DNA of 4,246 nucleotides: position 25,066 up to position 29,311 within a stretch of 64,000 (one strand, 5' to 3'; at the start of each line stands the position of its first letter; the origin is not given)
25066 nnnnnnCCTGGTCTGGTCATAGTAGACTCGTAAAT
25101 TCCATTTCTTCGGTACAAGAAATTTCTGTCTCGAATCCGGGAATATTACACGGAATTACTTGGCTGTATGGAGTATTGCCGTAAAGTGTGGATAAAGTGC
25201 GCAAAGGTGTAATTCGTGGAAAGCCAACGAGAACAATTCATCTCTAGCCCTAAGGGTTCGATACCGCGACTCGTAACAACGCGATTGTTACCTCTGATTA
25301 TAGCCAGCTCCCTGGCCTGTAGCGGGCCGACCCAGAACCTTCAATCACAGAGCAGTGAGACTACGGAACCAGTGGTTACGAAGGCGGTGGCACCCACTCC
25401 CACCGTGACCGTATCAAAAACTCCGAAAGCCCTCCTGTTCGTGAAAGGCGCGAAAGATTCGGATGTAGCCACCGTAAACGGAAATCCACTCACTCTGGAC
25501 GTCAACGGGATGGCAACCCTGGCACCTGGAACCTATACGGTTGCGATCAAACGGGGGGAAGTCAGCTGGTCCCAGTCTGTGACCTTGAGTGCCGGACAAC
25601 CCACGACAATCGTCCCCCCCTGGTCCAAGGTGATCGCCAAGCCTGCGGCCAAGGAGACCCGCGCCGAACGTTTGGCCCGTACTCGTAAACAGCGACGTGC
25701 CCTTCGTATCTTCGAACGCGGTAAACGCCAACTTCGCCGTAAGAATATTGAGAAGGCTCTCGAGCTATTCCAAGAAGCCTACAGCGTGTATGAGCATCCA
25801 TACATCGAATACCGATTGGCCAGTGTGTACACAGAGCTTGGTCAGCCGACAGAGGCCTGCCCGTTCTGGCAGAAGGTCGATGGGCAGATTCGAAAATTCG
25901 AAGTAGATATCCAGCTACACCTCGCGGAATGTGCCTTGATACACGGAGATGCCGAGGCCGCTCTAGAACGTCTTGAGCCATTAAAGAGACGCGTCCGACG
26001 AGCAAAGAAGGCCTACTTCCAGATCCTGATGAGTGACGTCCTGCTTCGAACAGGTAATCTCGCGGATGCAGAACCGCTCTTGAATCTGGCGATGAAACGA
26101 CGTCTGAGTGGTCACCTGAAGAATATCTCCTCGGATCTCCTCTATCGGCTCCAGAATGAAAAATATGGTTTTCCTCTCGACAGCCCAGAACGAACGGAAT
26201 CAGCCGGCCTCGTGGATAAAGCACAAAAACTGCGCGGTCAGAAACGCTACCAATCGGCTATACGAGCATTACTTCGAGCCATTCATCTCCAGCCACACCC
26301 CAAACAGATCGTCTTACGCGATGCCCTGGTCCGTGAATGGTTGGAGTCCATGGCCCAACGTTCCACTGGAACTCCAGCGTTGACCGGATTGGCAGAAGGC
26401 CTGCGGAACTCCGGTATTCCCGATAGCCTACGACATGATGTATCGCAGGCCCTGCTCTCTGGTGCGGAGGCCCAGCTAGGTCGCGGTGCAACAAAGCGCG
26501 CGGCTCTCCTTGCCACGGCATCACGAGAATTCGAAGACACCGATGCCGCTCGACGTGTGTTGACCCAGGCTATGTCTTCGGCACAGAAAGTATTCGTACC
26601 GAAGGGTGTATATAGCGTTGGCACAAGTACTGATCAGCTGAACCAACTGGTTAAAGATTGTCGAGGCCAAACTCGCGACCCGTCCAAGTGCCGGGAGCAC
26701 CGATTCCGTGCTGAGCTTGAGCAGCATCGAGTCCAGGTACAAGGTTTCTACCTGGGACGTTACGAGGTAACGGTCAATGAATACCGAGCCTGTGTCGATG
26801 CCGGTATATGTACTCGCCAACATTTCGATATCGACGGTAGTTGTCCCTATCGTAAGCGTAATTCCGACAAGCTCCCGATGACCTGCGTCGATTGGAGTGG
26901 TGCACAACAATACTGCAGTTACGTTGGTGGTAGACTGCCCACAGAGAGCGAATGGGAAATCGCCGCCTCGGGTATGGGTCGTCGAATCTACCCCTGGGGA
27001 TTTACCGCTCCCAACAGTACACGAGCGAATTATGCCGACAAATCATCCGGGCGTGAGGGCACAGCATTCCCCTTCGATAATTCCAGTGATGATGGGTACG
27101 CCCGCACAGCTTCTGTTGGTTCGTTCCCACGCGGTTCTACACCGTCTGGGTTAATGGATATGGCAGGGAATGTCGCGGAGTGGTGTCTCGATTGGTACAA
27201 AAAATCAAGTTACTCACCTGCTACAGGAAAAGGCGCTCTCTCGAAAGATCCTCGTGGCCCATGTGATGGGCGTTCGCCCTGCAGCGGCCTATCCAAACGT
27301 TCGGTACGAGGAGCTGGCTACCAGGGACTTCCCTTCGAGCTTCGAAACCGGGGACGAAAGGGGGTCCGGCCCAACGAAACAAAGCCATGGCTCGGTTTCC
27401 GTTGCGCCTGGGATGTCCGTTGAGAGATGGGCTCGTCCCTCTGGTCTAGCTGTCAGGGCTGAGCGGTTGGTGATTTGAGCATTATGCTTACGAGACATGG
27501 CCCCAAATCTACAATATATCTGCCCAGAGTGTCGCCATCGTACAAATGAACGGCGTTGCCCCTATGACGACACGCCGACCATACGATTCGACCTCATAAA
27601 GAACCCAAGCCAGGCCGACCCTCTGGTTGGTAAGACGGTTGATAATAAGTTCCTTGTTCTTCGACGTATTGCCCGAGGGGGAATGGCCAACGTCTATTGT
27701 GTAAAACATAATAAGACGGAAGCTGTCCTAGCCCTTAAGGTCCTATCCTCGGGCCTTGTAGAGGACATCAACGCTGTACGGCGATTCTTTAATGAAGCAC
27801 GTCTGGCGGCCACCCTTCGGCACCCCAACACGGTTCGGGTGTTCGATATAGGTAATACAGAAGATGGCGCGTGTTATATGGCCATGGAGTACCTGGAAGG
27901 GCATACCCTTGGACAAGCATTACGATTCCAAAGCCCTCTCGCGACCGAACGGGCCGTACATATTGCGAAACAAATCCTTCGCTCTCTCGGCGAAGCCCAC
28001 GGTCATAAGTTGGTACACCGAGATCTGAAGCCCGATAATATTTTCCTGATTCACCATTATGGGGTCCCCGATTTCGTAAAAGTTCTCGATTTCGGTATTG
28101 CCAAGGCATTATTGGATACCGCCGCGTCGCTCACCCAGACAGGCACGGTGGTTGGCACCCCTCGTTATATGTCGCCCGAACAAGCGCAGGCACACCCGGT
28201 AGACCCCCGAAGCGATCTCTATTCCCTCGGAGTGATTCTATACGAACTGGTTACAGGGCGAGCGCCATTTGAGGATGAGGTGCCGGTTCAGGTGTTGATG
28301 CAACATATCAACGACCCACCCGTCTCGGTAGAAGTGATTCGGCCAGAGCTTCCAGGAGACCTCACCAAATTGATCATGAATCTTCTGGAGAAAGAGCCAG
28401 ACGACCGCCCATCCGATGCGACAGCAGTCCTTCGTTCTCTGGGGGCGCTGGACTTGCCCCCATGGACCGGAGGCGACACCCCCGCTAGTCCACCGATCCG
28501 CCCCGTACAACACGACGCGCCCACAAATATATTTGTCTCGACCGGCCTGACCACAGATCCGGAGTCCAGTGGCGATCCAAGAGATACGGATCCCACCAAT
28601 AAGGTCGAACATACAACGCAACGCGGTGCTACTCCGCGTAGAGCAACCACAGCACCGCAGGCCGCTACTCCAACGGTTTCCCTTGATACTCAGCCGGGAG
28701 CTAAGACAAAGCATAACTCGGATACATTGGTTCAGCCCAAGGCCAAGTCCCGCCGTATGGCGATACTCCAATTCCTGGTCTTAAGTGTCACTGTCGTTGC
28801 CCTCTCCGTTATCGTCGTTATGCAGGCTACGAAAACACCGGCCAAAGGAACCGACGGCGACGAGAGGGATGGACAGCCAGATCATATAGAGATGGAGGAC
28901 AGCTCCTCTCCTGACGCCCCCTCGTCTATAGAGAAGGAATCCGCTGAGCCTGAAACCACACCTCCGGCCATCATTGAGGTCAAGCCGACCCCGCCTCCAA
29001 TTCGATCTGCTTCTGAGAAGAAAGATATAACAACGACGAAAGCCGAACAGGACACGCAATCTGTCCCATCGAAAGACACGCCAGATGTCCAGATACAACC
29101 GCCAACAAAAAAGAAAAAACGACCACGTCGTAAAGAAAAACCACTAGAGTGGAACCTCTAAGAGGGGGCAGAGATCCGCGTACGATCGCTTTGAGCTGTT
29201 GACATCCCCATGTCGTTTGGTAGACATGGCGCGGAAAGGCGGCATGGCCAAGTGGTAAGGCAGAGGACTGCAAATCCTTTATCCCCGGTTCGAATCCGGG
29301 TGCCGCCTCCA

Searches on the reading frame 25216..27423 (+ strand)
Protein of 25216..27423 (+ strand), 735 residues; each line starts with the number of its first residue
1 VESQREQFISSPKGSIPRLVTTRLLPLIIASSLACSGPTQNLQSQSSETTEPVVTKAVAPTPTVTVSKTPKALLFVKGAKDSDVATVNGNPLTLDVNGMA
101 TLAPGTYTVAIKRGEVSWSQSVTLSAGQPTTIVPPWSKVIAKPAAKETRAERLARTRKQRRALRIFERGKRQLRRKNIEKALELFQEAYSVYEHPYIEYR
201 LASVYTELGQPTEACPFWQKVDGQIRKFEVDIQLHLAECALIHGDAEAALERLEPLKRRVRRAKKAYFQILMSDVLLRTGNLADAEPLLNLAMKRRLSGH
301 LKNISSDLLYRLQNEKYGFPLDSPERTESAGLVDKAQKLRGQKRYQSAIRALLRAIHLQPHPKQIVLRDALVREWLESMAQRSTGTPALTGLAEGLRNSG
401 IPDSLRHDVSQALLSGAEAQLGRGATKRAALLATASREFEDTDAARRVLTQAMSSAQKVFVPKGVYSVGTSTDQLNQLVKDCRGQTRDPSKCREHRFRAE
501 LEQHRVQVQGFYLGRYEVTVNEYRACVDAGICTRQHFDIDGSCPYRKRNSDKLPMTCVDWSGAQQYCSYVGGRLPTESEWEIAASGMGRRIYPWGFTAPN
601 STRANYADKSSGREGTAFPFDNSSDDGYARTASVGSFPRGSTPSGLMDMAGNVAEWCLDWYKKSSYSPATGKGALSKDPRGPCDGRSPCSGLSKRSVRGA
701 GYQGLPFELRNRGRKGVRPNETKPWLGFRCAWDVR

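Call 68: search_protein_families(library=pfam, proteins=[window:25216-27423:+], max_evalue=0.0001)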
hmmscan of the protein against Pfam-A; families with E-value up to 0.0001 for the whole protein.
window:25216-27423:+ (735 aa): 5 families
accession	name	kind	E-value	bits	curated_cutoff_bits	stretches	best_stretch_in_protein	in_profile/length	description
PF03781.23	FGE-sulfatase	-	2.3e-39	136.1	23.3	1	496-732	22-255/255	Sulfatase-modifying factor enzyme 1-like domain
PF07719.23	TPR_2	-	2.3e-09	37.1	27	0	166-192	5-31/34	Tetratricopeptide repeat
PF13424.12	TPR_12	-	9.3e-07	29.4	30.1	0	232-296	5-75/77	Tetratricopeptide repeat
PF00515.34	TPR_1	-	3.1e-06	27.2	27.8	0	335-361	7-33/34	Tetratricopeptide repeat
PF14559.12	TPR_19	-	8.1e-06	26.5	25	0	174-214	3-44/68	Tetratricopeptide repeat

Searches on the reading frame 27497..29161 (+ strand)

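Call 69: search_protein_families(library=pfam, proteins=[window:27497-29161:+], max_evalue=0.0001)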
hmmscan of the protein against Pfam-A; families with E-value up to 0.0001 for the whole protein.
window:27497-29161:+ (554 aa): 2 families
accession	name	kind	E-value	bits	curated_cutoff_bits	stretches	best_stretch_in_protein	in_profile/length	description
PF00069.31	Pkinase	-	4.9e-48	164.2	31.7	1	54-311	3-257/263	Protein kinase domain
PF07714.23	PK_Tyr_Ser-Thr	-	2e-30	106.4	23.1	1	56-306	5-250/258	Protein tyrosine and serine/threonine kinase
